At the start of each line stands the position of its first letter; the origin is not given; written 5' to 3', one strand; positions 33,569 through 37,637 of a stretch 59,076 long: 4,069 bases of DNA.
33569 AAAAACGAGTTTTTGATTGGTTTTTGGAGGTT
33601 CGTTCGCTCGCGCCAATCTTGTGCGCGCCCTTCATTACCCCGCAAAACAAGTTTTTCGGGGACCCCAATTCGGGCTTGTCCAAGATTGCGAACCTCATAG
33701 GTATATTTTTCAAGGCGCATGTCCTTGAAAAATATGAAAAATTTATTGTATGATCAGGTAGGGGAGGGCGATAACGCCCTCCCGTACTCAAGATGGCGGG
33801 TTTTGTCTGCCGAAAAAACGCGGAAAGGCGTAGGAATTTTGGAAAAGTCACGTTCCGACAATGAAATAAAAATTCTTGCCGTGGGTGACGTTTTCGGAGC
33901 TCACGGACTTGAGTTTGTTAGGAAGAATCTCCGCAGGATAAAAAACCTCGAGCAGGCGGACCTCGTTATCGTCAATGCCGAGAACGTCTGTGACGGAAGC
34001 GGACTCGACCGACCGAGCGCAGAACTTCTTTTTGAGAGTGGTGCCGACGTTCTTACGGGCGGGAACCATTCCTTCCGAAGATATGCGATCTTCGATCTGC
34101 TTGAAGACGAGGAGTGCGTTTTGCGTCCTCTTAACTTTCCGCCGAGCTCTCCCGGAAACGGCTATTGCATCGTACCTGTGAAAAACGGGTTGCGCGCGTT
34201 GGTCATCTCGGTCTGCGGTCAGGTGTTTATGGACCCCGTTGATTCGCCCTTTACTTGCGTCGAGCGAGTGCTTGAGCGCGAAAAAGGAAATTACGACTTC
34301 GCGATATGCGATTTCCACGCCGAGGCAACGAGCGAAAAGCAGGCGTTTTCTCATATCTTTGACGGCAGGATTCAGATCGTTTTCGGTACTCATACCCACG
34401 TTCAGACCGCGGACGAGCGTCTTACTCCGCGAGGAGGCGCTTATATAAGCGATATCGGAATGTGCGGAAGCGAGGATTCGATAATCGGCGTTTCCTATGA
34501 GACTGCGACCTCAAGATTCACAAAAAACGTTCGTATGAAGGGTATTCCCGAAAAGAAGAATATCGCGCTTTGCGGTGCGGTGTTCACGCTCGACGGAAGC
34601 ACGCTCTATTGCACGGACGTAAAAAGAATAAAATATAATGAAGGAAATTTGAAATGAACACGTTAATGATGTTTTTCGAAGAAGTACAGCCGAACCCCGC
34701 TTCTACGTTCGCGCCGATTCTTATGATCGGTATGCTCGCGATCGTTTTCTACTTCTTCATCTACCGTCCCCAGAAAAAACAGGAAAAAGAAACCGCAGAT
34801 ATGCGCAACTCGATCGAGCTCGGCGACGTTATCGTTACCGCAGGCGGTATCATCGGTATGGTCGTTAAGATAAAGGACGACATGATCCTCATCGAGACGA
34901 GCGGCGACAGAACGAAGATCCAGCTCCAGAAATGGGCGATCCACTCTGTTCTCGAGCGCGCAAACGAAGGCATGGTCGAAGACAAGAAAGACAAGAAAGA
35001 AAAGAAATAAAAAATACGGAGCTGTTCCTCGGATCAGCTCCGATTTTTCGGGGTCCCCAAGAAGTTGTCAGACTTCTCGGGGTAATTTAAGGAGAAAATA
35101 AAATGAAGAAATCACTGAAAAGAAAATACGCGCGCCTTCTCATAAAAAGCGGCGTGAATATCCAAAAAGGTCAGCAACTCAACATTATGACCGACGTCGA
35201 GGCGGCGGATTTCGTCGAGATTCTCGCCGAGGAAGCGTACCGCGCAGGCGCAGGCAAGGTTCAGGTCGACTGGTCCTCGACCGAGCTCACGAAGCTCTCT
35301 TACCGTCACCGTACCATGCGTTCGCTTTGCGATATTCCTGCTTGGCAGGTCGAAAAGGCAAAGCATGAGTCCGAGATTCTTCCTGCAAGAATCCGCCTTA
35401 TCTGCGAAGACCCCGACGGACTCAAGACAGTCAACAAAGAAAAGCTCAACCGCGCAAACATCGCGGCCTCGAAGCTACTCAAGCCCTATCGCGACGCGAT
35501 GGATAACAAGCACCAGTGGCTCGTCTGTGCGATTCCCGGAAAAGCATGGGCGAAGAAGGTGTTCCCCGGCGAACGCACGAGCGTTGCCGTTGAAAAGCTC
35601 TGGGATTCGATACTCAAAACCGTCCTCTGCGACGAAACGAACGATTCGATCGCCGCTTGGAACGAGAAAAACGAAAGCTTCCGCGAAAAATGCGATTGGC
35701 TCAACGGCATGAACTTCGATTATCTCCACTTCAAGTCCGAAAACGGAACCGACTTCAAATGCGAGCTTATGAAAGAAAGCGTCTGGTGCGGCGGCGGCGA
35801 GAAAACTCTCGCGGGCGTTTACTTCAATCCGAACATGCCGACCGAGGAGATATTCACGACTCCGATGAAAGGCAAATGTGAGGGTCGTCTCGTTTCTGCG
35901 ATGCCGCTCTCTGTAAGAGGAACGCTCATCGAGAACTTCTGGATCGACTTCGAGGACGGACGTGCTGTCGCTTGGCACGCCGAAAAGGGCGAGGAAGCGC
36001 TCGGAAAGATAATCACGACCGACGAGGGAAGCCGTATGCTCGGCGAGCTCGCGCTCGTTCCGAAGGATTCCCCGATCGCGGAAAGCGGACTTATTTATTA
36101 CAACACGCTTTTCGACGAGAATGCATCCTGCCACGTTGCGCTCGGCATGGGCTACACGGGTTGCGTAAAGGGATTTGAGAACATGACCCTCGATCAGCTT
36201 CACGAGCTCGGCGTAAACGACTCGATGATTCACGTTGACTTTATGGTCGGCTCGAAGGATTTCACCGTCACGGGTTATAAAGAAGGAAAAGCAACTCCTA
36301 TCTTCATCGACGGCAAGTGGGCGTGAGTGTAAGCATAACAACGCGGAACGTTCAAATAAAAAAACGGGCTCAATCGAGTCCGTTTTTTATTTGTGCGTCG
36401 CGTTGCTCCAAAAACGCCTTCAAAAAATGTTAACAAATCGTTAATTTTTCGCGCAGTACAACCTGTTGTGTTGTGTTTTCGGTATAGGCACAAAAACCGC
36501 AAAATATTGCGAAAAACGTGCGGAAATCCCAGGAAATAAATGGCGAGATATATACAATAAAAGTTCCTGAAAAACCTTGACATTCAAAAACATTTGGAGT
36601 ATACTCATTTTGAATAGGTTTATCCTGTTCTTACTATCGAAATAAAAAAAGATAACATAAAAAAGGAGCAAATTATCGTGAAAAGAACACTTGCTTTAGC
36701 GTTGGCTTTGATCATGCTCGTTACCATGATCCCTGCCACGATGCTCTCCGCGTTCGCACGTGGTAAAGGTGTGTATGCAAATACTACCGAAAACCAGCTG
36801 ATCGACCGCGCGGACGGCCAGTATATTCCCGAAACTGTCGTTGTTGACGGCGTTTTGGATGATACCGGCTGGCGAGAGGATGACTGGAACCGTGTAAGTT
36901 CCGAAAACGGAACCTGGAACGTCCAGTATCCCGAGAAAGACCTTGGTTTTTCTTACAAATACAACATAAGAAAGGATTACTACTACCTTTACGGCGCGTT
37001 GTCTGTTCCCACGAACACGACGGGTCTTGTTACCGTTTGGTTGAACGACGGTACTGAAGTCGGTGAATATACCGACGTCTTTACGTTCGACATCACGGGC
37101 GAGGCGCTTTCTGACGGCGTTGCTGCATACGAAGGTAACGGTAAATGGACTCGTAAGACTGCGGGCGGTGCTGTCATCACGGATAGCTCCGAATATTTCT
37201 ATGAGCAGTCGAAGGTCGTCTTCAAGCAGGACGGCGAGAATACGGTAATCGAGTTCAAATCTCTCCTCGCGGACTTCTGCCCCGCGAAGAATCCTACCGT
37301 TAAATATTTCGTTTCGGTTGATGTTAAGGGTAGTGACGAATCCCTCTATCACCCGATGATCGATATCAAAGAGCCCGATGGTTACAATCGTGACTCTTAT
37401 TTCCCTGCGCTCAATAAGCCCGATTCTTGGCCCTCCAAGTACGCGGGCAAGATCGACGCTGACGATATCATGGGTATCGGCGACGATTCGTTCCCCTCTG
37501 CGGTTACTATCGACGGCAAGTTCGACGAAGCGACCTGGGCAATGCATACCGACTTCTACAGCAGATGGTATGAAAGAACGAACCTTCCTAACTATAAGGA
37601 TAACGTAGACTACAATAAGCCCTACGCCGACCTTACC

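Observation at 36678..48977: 12.3-kb single gene for a 4099-aa secreted mosaic protein with its own consensus promoter and strong terminator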

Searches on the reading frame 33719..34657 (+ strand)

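Call 13: search_protein_families(library=pfam, proteins=[window:33719-34657:+], max_evalue=0.001)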
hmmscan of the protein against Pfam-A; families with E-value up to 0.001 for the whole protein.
window:33719-34657:+ (312 aa): 2 families
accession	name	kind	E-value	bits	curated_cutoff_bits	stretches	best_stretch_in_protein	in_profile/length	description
PF13277.11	YmdB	-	4e-88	295.4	27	1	53-304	1-253/253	YmdB-like protein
PF00149.33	Metallophos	-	4e-06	27.8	21.5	1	50-228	1-190/191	Calcineurin-like phosphoesterase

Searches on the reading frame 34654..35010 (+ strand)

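Call 13: search_protein_families(library=pfam, proteins=[window:34654-35010:+], max_evalue=0.001)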
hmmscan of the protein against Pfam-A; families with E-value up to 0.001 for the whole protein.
window:34654-35010:+ (118 aa): 1 family
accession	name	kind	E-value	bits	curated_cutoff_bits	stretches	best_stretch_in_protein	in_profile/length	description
PF02699.20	YajC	-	1.6e-25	89.2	28.2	1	22-97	3-77/78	Preprotein translocase subunit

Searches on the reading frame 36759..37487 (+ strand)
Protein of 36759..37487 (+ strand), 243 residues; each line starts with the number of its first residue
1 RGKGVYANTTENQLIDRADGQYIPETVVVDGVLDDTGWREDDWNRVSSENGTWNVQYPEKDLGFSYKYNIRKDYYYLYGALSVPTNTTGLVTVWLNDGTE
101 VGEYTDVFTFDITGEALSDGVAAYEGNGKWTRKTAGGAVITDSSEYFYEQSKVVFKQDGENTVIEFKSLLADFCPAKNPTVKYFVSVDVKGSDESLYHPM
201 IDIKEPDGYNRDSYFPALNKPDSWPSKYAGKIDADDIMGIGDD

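Call 15: search_protein_families(library=pfam, proteins=[window:36759-37487:+], max_evalue=10)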
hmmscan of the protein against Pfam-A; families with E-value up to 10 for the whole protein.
window:36759-37487:+ (243 aa): 1 family
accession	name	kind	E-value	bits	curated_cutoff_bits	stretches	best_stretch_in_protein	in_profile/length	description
PF11011.13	DUF2849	-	0.093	13.9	22.5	1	112-149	3-41/86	Protein of unknown function (DUF2849)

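Call 39: search_protein_families(library=pfam, alignment_id=A3, max_evalue=5)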
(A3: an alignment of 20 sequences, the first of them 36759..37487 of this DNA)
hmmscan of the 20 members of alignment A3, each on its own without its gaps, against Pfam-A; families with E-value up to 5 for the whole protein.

A. member 1, window:36759-37487:+ (243 aa): 1 family
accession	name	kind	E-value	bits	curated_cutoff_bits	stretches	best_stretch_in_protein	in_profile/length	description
PF11011.13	DUF2849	-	0.093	13.9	22.5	1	112-149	3-41/86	Protein of unknown function (DUF2849)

B. families by the number of members that match (of 20 scanned): 11 families
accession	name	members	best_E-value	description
PF11586.13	DUF3242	1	0.0061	Protein of unknown function (DUF3242)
PF24424.1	FNG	1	0.0066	FNG domain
PF11011.13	DUF2849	1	0.093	Protein of unknown function (DUF2849)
PF24651.1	DUF7644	1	0.11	Domain of unknown function (DUF7644)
PF15931.10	DUF4747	1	0.13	Domain of unknown function (DUF4747)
PF17508.7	MccV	1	0.15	Microcin V bacteriocin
PF17957.7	Big_7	1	0.15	Bacterial Ig domain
PF04234.18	CopC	1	0.16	CopC domain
PF05627.16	AvrRpt-cleavage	1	0.25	Cleavage site for pathogenic type III effector avirulence factor Avr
PF13978.11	DUF4223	1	0.26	Protein of unknown function (DUF4223)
PF05031.18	NEAT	1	1.8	Iron Transport-associated domain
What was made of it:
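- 36759..37487 (+): N1, a module with a CBM9/DOMON-like beta-sandwich fold (aa 28-270). Pfam negative (calls 15, 39).
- Tried and rejected: Pfam on ten segments at E<=10 and on 20 N-type modules at E<=5 gave nothing recurrent, so sequence-level CBM9 membership is rejected (calls 15, 39).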

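Call 51: find_related_loci(query=A5, collection=genome_contigs, flank=10000)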
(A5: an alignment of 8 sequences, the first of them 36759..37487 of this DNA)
Query A5 (243 aa) in genome_contigs; peptide patterns used: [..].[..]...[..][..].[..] (x = any residue, [..] = any of these).
43 stretches matched a pattern; 20 encode a relative of the query (tblastn E <= 1e-3); 18 distinct loci.
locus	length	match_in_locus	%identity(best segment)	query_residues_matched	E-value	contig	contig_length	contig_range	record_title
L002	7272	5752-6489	58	1-242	1e-91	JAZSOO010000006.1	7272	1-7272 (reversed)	MAG: Eubacteriales bacterium isolate T1900044549_TS20190015.MAGScoT_cleanbin_000010 SGB_184_k141_2102825, whole genome s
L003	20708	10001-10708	57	1-241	1e-85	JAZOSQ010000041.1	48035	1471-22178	MAG: Eubacteriales bacterium isolate T1900045543_YK20190237.MAGScoT_cleanbin_000017 SGB_7832_k141_3437118, whole genome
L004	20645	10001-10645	46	1-225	3e-58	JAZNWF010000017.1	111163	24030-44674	MAG: Eubacteriales bacterium isolate T1900044784_TS20190250.MAGScoT_cleanbin_000080 SGB_2604_k141_248994, whole genome s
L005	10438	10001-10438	67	1-141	2e-56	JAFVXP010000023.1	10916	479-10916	MAG: Clostridia bacterium isolate RGIG5487 Sheep_Colon.Co__c639692, whole genome shotgun sequence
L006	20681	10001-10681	43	1-241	3e-52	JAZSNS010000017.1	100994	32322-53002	MAG: Eubacteriales bacterium isolate T1900044550_TS20190016.MAGScoT_cleanbin_000028 SGB_216_k141_2916986, whole genome s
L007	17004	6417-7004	37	1-199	1e-32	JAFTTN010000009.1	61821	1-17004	MAG: Clostridia bacterium isolate RGIG4136 Roe_deer_Colon-1__c113752, whole genome shotgun sequence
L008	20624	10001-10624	40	1-203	5e-31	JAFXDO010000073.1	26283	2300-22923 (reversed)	MAG: Clostridia bacterium isolate RGIG6318 Sheep_Rectum-3__c1161475, whole genome shotgun sequence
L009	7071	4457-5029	39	4-204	2e-28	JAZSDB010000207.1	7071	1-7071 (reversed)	MAG: Eubacteriales bacterium isolate T1900044601_TS20190067.MAGScoT_cleanbin_000083 SGB_693_k141_792464, whole genome sh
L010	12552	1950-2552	38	1-216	2e-33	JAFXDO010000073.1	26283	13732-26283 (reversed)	MAG: Clostridia bacterium isolate RGIG6318 Sheep_Rectum-3__c1161475, whole genome shotgun sequence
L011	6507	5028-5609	35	1-200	2e-23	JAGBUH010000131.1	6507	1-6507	MAG: Clostridia bacterium isolate RGIG9453 Yak_Cecum-3__c688780, whole genome shotgun sequence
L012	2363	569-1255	33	1-207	2e-22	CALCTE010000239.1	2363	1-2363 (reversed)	MAG TPA_asm: uncultured Clostridia bacterium isolate SRR6425795_bin.57_CONCOCT_v1.1_MAG genome assembly, contig: ERZ1767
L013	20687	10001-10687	31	1-207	1e-21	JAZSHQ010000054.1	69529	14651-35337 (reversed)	MAG: Eubacteriales bacterium isolate T1900044574_TS20190040.MAGScoT_cleanbin_000056 SGB_479_k141_1785540, whole genome s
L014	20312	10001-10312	44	1-100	3e-21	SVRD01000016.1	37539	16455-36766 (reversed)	MAG: Oscillospiraceae bacterium isolate SIG634 NODE_5655_length_37539_cov_2.558270, whole genome shotgun sequence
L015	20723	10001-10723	30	1-232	7e-21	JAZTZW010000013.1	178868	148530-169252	MAG: Eubacteriales bacterium isolate T1900045323_YK20190012.MAGScoT_cleanbin_000015 SGB_6392_k141_41346, whole genome sh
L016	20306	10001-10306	47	1-101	5e-20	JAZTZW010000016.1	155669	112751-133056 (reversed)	MAG: Eubacteriales bacterium isolate T1900045323_YK20190012.MAGScoT_cleanbin_000015 SGB_6392_k141_878095, whole genome s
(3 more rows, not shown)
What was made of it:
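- The habitat is the ruminant gut (call 51).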

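Call 54: predict_structure(alignment_id=A3)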
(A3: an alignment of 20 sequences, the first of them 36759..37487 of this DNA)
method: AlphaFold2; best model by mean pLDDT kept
length: 243 residues; sequences in the alignment: 20
mean_pLDDT: 79.2   pTM: 0.83
mean pLDDT of the five models: 79.2, 79.1, 77.7, 76.6, 70.3
residues with pLDDT >= 90: 87; 70-90: 99; 50-70: 30; < 50: 27
segments of 3 or more residues with pLDDT < 50: 12-15, 17-23, 119-127, 238-243
pLDDT, mean of each block of 10 residues (from residue 1): 59 46 65 81 93 89 90 89 84 93 92 62 50 92 83 87 91 84 93 92 71 83 87 59 32
secondary structure, 60 per line:
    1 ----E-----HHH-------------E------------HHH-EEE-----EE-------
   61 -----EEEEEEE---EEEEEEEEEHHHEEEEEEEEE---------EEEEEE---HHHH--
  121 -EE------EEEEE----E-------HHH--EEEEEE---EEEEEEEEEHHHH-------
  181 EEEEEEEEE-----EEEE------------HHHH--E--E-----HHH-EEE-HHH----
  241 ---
elements in order: E44-46 E66-72 E76-84 E88-96 E106-111 H115-118 E130-134 E152-157 E161-169 H170-173 E181-189 E195-198 H211-214 E230-232
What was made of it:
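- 36759..37487 (+): AF2 model pLDDT 79, pTM 0.83 (call 54).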

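Call 58: fold_search(model_id=the predicted structure, library=pdb)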
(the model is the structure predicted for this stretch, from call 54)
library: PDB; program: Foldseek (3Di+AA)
matches with E <= 10: 1385; with E <= 0.001: 2
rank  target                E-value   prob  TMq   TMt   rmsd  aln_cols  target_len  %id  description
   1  1i82_A                3.1e-04  1.00  0.47  0.58   6.5       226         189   13  FAMILY 9 CARBOHYDRATE-BINDING MODULE FROM THERMOTOGA MARITIMA XYLANASE 10A WITH CELLOBIOSE (released 2001-06-13)
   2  7nwo                  4.6e-04  1.00  0.39  0.48  11.0       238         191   14  A carbohydrate binding module family 9 (CBM9) from Caldicellulosiruptor kristjanssonii in complex with glucose (released 2021-07-07)
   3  7b04_C                6.0e-03  0.97  0.33  0.29   9.8       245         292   11  Structure of Nitrite oxidoreductase (Nxr) from the anammox bacterium Kuenenia stuttgartiensis. (released 2021-07-14)
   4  2x12_A                1.1e-02  0.18  0.17  0.19  12.5       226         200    8  pH-induced modulation of Streptococcus parasanguinis adhesion by Fap1 fimbriae (released 2010-07-07)
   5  6u54_A                1.2e-02  0.91  0.24  0.43   7.6       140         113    6  Anti-Zaire ebolavirus Nucleoprotein Single Domain Antibody Zaire C (ZC) Complexed with Zaire ebolavirus Nucleoprotein  (released 2019-11-06)
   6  6gju_B                2.0e-02  0.60  0.22  0.38   9.3       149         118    8  human NBD1 of CFTR in complex with nanobodies T2a and T4 (released 2019-06-26)
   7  2ivf_C                2.1e-02  0.99  0.36  0.40   4.8       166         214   11  Ethylbenzene dehydrogenase from Aromatoleum aromaticum (released 2006-09-14)
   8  6xxn_D                2.1e-02  0.85  0.24  0.41   7.7       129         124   10  Crystal structure of NB7, a nanobody targeting prostate specific membrane antigen (released 2020-06-10)
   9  7r1z_C                2.1e-02  0.80  0.24  0.41   7.6       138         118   10  C-terminal domain of hArc in complex with nanobodies H11 and C11, collapsed crystal form (released 2022-06-01)
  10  5mje_B                2.4e-02  0.60  0.22  0.36  11.0       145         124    8  Crystal structure of the HigB2 toxin in complex with Nb8 (released 2017-04-05)
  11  2xom_A                2.4e-02  0.23  0.19  0.26  11.1       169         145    9  Atomic resolution structure of TmCBM61 in complex with beta-1,4- galactotriose (released 2010-09-08)
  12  7b04_O                2.5e-02  0.94  0.35  0.30   9.6       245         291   11  Structure of Nitrite oxidoreductase (Nxr) from the anammox bacterium Kuenenia stuttgartiensis. (released 2021-07-14)
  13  6h16_B                2.5e-02  0.87  0.26  0.46   7.9       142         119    5  Structure of LRP6 P3E3P4E4 in complex with VHH L-P2-D07 (released 2019-01-30)
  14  4zel_A                2.5e-02  0.85  0.31  0.16   9.8       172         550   11  Human dopamine beta-hydroxylase (released 2016-04-20)
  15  7qfa_B                2.7e-02  0.91  0.24  0.42   8.7       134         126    8  Monoclinic crystal structure of PTG CBM21 in complex with beta-cyclodextrin (released 2022-11-02)
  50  6jt6                  5.8e-02  0.66  0.26  0.31   8.2       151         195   10  Crystal structure of cytochrome b domain of Pyranose Dehydrogenase from Coprinopsis cinerea (released 2019-11-13)
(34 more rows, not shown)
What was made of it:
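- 36759..37487 (+): Foldseek hits 1i82_A and 7nwo (CBM9) at probability 1.0 (call 58).
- On CBM9: DOMON-type proteins follow: 7b04_C, 2ivf_C, 4zel and 6jt6 (calls 54, 58).
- The N1 model matches CBM9 structures at probability 1.0, TM 0.47-0.58 (calls 54, 58). The CBM9 fold match is to xylanase CBMs (call 58).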
